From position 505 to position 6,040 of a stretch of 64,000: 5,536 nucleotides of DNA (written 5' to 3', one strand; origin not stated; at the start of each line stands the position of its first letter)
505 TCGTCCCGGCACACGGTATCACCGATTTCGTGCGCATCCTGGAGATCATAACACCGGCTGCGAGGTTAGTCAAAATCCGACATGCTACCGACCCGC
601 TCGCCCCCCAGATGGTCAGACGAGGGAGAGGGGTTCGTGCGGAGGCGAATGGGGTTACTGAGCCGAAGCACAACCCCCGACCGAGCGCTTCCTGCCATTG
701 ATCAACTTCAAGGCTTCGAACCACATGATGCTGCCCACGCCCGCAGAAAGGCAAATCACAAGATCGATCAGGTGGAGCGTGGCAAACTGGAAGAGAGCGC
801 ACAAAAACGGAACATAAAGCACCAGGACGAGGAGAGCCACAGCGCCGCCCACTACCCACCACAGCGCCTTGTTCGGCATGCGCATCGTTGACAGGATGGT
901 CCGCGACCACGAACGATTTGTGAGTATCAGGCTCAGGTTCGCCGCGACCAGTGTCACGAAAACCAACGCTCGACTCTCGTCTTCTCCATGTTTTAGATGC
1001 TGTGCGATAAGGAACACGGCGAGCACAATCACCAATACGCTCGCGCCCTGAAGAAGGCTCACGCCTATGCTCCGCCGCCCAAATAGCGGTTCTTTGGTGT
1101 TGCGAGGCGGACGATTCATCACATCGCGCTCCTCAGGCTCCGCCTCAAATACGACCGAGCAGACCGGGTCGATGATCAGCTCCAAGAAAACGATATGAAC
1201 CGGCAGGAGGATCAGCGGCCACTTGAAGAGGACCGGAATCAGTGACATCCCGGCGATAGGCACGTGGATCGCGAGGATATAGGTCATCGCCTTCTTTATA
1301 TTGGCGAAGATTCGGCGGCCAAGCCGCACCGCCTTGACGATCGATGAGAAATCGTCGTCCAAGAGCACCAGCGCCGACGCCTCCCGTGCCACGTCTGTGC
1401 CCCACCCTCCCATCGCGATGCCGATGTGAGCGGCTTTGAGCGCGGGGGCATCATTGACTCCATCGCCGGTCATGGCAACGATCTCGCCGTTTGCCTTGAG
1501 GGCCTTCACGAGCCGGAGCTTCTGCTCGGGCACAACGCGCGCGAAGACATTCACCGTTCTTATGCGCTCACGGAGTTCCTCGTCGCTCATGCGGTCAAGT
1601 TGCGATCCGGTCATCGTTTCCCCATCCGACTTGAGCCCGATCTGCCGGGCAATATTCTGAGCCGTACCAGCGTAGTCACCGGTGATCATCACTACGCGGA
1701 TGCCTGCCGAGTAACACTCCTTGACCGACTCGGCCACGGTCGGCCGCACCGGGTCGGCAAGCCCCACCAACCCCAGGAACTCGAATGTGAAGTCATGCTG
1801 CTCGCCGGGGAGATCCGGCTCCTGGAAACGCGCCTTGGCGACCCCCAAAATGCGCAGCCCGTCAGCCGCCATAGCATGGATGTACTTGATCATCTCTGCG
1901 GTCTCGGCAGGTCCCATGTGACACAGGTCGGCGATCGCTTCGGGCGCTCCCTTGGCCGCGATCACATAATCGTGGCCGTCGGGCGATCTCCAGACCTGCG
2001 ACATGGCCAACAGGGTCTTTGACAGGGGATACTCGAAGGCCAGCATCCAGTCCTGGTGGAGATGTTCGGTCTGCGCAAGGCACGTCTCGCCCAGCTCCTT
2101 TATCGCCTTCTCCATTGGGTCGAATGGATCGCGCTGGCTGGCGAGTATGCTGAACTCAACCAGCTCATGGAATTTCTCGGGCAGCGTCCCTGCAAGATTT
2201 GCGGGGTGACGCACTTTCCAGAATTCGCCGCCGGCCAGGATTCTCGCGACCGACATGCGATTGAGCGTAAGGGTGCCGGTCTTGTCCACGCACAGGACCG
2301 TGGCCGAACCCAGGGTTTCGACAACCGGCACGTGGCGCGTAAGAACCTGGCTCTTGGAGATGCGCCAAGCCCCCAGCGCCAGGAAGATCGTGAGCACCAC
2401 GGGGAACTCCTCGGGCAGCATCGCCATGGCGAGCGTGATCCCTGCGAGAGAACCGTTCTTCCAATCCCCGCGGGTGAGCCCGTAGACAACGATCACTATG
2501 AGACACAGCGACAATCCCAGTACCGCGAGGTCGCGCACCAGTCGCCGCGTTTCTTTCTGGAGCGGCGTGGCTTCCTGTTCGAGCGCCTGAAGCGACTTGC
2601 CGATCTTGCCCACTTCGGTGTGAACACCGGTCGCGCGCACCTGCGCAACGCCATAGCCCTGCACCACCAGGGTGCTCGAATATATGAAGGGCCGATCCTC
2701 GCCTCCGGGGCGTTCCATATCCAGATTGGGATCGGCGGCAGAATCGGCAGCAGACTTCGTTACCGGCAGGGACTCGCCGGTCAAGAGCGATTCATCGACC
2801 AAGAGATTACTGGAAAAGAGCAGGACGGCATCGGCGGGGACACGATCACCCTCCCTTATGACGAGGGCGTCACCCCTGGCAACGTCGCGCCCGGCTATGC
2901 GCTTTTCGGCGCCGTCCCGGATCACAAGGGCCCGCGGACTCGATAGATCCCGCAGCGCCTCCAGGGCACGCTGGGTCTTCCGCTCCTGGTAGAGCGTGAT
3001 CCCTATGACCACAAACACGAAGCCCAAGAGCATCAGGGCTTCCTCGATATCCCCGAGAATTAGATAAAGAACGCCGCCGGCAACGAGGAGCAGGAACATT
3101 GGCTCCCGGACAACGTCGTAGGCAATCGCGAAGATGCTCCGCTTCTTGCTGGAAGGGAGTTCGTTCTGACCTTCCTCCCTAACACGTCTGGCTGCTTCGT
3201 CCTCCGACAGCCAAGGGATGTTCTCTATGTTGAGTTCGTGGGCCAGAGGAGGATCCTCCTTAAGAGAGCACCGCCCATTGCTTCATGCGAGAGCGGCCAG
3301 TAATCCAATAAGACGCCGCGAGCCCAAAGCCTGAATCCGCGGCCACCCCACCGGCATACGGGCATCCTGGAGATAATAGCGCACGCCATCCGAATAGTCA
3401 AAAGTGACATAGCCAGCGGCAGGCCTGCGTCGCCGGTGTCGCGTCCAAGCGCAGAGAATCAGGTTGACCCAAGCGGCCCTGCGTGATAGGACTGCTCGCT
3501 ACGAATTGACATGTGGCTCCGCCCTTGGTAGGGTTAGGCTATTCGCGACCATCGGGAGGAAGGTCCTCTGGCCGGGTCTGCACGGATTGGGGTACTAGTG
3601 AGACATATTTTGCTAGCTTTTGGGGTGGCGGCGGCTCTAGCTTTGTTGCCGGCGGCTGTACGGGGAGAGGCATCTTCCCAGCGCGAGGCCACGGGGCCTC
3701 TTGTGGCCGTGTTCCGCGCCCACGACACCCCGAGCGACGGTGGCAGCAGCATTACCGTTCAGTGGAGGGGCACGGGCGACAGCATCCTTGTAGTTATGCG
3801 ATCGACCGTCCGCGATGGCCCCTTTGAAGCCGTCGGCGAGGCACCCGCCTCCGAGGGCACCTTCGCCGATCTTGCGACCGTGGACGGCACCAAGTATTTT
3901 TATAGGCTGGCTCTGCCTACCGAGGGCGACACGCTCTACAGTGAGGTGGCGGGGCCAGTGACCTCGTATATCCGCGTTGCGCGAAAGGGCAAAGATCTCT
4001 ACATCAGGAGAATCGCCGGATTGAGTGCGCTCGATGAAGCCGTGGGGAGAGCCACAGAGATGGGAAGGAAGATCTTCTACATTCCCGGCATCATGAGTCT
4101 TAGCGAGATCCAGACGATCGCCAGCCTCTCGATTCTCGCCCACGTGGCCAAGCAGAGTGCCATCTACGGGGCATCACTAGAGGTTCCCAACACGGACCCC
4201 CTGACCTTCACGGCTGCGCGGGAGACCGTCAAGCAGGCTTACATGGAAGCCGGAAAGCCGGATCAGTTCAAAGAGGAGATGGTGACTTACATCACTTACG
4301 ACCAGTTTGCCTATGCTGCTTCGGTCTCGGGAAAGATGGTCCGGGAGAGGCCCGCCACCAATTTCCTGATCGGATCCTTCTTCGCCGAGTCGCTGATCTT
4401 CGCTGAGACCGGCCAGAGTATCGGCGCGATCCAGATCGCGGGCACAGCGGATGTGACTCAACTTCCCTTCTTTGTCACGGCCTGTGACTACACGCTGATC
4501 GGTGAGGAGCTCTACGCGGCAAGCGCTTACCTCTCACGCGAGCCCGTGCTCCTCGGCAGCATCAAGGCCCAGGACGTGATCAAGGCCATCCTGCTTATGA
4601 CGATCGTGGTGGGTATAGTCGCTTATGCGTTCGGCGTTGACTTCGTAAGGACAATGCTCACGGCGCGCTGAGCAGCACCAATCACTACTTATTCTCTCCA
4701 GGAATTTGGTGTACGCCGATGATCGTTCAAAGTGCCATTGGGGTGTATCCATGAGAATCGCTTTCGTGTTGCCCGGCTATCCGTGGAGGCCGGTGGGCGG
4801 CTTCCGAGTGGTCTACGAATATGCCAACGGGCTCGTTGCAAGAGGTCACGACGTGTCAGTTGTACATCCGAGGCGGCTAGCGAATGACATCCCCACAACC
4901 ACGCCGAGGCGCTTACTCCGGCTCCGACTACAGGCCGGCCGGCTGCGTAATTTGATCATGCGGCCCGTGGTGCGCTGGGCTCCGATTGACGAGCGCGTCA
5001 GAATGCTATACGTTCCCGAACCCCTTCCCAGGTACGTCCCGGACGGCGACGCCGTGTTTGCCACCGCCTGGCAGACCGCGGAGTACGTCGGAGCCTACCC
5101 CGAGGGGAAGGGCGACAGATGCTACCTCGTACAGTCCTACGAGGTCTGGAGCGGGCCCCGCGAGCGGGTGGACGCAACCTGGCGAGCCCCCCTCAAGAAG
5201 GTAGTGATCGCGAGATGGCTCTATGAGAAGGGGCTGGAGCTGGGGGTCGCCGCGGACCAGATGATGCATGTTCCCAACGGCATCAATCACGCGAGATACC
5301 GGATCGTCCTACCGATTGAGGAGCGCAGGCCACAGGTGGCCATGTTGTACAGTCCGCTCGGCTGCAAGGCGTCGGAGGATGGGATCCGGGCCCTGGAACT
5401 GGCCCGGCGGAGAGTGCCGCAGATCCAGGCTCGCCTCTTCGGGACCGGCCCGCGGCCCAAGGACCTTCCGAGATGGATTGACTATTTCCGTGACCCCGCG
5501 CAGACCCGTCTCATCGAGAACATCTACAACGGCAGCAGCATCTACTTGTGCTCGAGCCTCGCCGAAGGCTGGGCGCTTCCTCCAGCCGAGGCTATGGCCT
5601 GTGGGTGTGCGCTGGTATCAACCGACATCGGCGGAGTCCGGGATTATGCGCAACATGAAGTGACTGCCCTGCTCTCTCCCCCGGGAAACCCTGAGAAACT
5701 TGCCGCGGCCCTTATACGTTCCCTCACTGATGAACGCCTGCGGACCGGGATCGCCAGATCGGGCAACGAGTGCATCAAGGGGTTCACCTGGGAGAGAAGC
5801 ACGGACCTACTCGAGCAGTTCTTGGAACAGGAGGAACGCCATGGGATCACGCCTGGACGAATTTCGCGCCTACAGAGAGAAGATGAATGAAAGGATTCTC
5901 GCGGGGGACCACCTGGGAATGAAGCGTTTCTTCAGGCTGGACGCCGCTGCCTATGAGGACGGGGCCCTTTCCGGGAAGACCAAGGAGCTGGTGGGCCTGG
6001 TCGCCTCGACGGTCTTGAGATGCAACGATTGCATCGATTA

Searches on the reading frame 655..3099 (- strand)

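Call 39: search_protein_families(library=pfam, proteins=[window:655-3099:-], max_evalue=0.00001)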
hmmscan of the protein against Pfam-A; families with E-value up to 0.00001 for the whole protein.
window:655-3099:- (814 aa): 4 families
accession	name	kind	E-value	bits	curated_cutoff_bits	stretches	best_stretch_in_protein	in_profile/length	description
PF00122.25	E1-E2_ATPase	-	3.4e-41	141.2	28.1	1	52-249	2-180/181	E1-E2 ATPase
PF00689.26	Cation_ATPase_C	-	1.6e-40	139.2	27.3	1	628-800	1-175/175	Cation transporting ATPase, C-terminus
PF00702.32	Hydrolase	-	5.4e-20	73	26.4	1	268-558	3-191/191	haloacid dehalogenase-like hydrolase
PF13246.12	Cation_ATPase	-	1.7e-06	28.4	21.7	1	327-394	22-89/91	Cation transport ATPase (P-type)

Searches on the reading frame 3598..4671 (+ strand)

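Call 39: search_protein_families(library=pfam, proteins=[window:3598-4671:+], max_evalue=0.00001)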
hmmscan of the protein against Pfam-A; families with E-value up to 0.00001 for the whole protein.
window:3598-4671:+ (357 aa): 1 family
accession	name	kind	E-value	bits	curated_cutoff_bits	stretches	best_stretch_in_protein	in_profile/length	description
PF20539.3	DUF6754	-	1e-109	366.1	27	1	120-352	23-255/257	Domain of unknown function (DUF6754)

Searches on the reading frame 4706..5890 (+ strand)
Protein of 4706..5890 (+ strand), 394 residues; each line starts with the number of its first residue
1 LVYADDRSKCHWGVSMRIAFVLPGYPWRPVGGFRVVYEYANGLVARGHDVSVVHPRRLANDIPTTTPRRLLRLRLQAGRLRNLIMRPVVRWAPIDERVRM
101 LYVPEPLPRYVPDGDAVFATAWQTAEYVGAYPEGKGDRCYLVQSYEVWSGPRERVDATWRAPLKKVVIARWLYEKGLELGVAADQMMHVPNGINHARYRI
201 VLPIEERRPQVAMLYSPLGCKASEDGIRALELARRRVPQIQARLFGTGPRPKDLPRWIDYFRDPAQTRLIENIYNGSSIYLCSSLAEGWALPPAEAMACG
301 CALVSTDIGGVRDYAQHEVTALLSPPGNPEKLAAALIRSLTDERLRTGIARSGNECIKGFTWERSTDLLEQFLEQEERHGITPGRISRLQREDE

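Call 39: search_protein_families(library=pfam, proteins=[window:4706-5890:+], max_evalue=0.00001)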
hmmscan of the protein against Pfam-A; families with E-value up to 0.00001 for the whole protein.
window:4706-5890:+ (394 aa): 3 families
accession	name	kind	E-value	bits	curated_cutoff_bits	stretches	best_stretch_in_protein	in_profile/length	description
PF00534.26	Glycos_transf_1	-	1.6e-18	67.2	26.4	1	237-351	45-167/172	Glycosyl transferases group 1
PF13692.12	Glyco_trans_1_4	-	5.8e-18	65.9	27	1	226-342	20-142/142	Glycosyl transferases group 1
PF13524.12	Glyco_trans_1_2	-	1.1e-07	32.3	25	1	229-365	5-138/144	Glycosyl transferase-like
